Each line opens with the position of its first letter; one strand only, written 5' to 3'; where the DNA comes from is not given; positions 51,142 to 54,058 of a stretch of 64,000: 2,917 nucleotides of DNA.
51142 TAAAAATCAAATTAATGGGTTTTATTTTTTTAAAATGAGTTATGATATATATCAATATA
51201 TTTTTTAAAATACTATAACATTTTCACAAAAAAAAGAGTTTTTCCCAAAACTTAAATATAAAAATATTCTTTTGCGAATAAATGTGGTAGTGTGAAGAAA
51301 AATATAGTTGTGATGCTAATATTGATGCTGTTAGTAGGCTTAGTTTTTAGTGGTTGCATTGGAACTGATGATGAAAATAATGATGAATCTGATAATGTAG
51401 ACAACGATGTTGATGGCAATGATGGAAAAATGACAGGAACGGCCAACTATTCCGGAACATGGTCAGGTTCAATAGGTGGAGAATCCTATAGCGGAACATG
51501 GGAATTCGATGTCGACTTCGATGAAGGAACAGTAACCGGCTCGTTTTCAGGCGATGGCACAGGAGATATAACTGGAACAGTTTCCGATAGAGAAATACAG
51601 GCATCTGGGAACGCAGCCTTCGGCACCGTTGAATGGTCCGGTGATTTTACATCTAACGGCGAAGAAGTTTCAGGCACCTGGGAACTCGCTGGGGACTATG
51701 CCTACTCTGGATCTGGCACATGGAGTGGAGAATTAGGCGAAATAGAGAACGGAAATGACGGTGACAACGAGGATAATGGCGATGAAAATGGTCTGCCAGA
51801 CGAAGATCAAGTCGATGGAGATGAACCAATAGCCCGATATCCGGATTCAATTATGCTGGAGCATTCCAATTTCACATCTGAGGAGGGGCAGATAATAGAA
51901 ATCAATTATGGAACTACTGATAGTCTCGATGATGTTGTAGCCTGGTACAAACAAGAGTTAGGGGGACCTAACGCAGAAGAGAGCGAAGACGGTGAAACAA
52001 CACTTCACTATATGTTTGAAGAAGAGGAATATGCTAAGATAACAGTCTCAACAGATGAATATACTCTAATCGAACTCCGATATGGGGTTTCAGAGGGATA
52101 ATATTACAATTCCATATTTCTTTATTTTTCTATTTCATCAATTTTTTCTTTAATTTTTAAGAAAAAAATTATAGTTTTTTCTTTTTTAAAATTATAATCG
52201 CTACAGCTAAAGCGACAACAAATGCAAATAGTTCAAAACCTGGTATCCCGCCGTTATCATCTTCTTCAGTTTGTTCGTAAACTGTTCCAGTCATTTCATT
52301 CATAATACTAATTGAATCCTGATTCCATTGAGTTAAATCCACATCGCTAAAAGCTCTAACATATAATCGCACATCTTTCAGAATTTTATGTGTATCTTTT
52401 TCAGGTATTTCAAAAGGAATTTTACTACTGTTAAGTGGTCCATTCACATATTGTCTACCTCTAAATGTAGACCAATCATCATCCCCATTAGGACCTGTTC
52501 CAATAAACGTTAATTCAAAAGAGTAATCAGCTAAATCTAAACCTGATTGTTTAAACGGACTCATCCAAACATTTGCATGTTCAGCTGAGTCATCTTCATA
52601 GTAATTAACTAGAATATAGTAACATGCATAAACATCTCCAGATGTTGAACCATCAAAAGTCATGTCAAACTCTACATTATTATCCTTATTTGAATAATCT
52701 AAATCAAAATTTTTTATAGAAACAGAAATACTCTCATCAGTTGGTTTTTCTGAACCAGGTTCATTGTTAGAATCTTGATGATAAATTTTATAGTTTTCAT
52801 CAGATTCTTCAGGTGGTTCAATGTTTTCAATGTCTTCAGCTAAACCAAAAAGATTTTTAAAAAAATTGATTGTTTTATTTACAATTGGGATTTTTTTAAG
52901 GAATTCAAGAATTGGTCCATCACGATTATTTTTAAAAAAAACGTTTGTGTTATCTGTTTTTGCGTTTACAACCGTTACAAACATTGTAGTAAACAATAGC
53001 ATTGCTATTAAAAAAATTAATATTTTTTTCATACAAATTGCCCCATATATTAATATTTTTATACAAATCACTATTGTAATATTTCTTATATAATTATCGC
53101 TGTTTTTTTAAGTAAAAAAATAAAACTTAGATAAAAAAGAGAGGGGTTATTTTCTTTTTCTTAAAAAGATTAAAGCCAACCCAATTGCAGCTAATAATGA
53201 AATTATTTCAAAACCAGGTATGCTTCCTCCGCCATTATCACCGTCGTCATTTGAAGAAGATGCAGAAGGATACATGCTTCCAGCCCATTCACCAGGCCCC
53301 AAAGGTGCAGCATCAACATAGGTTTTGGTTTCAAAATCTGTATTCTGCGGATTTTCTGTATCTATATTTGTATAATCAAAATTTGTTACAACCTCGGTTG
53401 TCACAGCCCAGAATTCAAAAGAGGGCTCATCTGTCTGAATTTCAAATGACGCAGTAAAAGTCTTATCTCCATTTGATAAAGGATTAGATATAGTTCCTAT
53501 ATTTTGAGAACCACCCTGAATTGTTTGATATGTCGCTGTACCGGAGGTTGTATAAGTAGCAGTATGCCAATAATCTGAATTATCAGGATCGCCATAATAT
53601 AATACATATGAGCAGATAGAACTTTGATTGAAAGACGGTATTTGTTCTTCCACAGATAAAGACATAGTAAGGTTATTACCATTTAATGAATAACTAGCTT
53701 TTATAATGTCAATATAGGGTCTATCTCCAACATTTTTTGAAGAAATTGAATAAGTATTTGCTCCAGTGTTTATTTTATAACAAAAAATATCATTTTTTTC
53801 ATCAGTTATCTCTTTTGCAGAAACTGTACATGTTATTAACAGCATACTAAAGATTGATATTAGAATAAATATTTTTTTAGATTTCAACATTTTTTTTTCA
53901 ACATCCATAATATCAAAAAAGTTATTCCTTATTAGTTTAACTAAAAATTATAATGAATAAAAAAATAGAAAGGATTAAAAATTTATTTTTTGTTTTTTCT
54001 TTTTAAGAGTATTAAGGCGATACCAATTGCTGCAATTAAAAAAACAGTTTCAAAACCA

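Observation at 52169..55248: Tandem array of three PGF-CTERM surface-protein paralogues with domain shuffling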

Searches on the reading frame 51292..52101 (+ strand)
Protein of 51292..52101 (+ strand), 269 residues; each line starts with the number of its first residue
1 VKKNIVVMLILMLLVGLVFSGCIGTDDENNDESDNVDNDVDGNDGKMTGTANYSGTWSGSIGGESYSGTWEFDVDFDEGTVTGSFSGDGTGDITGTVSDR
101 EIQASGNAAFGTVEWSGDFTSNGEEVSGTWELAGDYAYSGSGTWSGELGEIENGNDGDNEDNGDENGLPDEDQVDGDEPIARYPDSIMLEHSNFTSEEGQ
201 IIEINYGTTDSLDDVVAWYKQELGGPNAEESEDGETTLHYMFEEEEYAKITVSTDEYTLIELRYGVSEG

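Call 3: search_protein_families(library=pfam, proteins=[window:51292-52101:+], max_evalue=1)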
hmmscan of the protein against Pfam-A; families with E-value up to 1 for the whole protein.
window:51292-52101:+ (269 aa): 3 families
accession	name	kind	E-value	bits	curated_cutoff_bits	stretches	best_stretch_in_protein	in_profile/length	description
PF01298.24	TbpB_B_D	-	0.0019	19.1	26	1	48-137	4-117/126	C-lobe and N-lobe beta barrels of Tf-binding protein B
PF08794.16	FHBP_C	-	0.003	18.8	28.1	1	48-112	6-66/97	Factor H binding protein, C-terminal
PF15926.10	RNF220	-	0.67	10.1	26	1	15-55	176-215/249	E3 ubiquitin-protein ligase RNF220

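Call 4: search_protein_families(library=ncbifam, proteins=[window:51292-52101:+], max_evalue=1)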
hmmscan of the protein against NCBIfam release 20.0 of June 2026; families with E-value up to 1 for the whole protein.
window:51292-52101:+ (269 aa): 3 families
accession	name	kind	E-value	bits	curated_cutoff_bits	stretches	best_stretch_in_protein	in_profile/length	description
NF041636.1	slam_lipo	equivalog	1.6e-05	25.2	80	1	43-132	44-141/154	Slam-dependent surface lipoprotein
NF058647.1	lipo_LytA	equivalog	0.00023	21.3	110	1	1-55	1-50/107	acidic lipoprotein LytA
NF041428.1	TrsH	subfamily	0.13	12.4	150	1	1-45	1-41/149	TrsH/TraH family protein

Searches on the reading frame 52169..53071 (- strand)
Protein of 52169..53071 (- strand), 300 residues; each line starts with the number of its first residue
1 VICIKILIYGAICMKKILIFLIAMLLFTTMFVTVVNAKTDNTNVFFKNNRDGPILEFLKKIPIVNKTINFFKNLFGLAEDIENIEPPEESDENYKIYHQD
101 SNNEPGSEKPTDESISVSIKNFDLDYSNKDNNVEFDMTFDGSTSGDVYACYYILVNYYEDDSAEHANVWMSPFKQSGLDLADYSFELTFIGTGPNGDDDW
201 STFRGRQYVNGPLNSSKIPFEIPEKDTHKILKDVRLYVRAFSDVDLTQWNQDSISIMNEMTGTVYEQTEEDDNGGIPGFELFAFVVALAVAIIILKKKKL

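Call 3: search_protein_families(library=pfam, proteins=[window:52169-53071:-], max_evalue=1)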
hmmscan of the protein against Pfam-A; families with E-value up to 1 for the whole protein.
window:52169-53071:- (300 aa): 2 families
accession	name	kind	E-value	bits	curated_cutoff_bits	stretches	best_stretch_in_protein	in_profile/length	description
PF11807.13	UstYa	-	0.15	12.3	25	1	17-97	18-91/220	Mycotoxin biosynthesis protein UstYa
PF03021.20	CM2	-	0.15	12.1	27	0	2-31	58-87/155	Influenza C virus M2 protein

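Call 4: search_protein_families(library=ncbifam, proteins=[window:52169-53071:-], max_evalue=1)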
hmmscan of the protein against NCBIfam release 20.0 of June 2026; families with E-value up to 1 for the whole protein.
window:52169-53071:- (300 aa): 4 families
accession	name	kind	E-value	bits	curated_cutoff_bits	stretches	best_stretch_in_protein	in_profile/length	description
NF045529.2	Heimdall-CTERM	domain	6.3e-05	23.2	24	1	275-299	1-25/26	Heimdall-CTERM domain-containing surface protein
NF033507.3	Loki-CTERM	subfamily_domain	0.00022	21.4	19.9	1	276-299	1-24/27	Loki-CTERM sorting domain-containing protein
TIGR01194.1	cyc_pep_trnsptr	subfamily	0.0075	14.9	286.2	1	14-100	243-329/554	cyclic peptide export ABC transporter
NF041742.1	WGxxGxxG_fam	subfamily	0.047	14.3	35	1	14-44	1-31/69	WGxxGxxG family protein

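Call 58: predict_structure(alignment_id=A6)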
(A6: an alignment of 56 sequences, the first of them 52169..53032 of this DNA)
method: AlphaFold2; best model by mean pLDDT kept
length: 287 residues; sequences in the alignment: 56
mean_pLDDT: 78.2   pTM: 0.66
mean pLDDT of the five models: 78.2, 77.2, 76.1, 74.4, 73.9
residues with pLDDT >= 90: 126; 70-90: 69; 50-70: 54; < 50: 38
segments of 3 or more residues with pLDDT < 50: 20-51, 256-259
pLDDT, mean of each block of 10 residues (from residue 1): 82 71 37 36 43 54 55 66 92 97 98 89 96 98 93 91 87 95 95 93 64 81 97 98 81 51 62 89 79
secondary structure, 60 per line:
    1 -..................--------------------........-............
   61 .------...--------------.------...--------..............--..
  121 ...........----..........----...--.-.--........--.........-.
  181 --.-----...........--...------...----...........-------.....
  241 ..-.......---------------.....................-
elements in order: H2-19 H40-47 H49-61 E103-116 E119-131 E136-145 E150-152 E160-167 E170-178 E189-199 E218-228 E236-242 H244-250 H266-286

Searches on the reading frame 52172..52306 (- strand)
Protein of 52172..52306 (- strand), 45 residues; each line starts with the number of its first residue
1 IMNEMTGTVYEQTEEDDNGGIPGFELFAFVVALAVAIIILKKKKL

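Call 68: search_protein_families(library=ncbifam, proteins=[window:52172-52306:-], max_evalue=10)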
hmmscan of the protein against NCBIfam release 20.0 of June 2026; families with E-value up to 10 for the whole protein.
seq(45 aa): 4 families
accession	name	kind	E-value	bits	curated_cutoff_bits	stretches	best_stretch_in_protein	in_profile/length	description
NF045529.2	Heimdall-CTERM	domain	1.7e-06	28.1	24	1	20-44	1-25/26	Heimdall-CTERM domain-containing surface protein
NF033507.3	Loki-CTERM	subfamily_domain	6e-06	26.3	19.9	1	21-44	1-24/27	Loki-CTERM sorting domain-containing protein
TIGR04281.1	peripla_PGF_1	equivalog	0.11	11.7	325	1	7-42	293-328/330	PGF-CTERM-anchored ABC transporter substrate-binding protein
NF033846.1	Rumino_NPXTG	domain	0.33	11.3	23.5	1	27-44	13-30/30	NPXTG-anchored protein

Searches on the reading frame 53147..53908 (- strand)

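Call 3: search_protein_families(library=pfam, proteins=[window:53147-53908:-], max_evalue=1)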
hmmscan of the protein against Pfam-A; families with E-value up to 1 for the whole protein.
window:53147-53908:- (253 aa): 1 family
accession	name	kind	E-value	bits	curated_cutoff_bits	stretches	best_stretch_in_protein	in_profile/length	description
PF00746.26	Gram_pos_anchor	-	0.23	11.9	20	1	231-253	18-40/43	LPXTG cell wall anchor motif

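Call 4: search_protein_families(library=ncbifam, proteins=[window:53147-53908:-], max_evalue=1)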
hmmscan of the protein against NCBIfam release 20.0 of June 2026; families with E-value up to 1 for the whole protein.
window:53147-53908:- (253 aa): 2 families
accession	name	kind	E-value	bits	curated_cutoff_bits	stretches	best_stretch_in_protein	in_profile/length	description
NF033507.3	Loki-CTERM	subfamily_domain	3.2e-06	27.2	19.9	1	230-253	1-24/27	Loki-CTERM sorting domain-containing protein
NF045529.2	Heimdall-CTERM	domain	3.7e-05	23.9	24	1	230-253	2-25/26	Heimdall-CTERM domain-containing surface protein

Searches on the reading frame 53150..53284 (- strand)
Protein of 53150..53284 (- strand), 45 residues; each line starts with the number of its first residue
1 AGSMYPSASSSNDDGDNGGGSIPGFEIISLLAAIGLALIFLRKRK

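Call 68: search_protein_families(library=ncbifam, proteins=[window:53150-53284:-], max_evalue=10)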
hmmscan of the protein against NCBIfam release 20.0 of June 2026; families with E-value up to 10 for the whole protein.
seq(45 aa): 6 families
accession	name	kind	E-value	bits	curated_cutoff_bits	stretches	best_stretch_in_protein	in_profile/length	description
NF033507.3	Loki-CTERM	subfamily_domain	1.2e-07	31.8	19.9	1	22-45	1-24/27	Loki-CTERM sorting domain-containing protein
NF045529.2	Heimdall-CTERM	domain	1.3e-06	28.4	24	1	22-45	2-25/26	Heimdall-CTERM domain-containing surface protein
TIGR01167.1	LPXTG_anchor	domain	0.076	13.7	15.9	1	27-45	15-32/34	LPXTG cell wall anchor domain-containing protein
TIGR04281.1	peripla_PGF_1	equivalog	0.16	11.1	325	1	8-43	293-329/330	PGF-CTERM-anchored ABC transporter substrate-binding protein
TIGR04126.1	PGF_CTERM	domain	0.3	10.8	24.5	1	19-44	2-27/28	PGF-CTERM sorting domain-containing protein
TIGR03501.1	GlyGly_CTERM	domain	2.1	9.3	15.5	0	28-45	5-22/22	GlyGly-CTERM sorting domain-containing protein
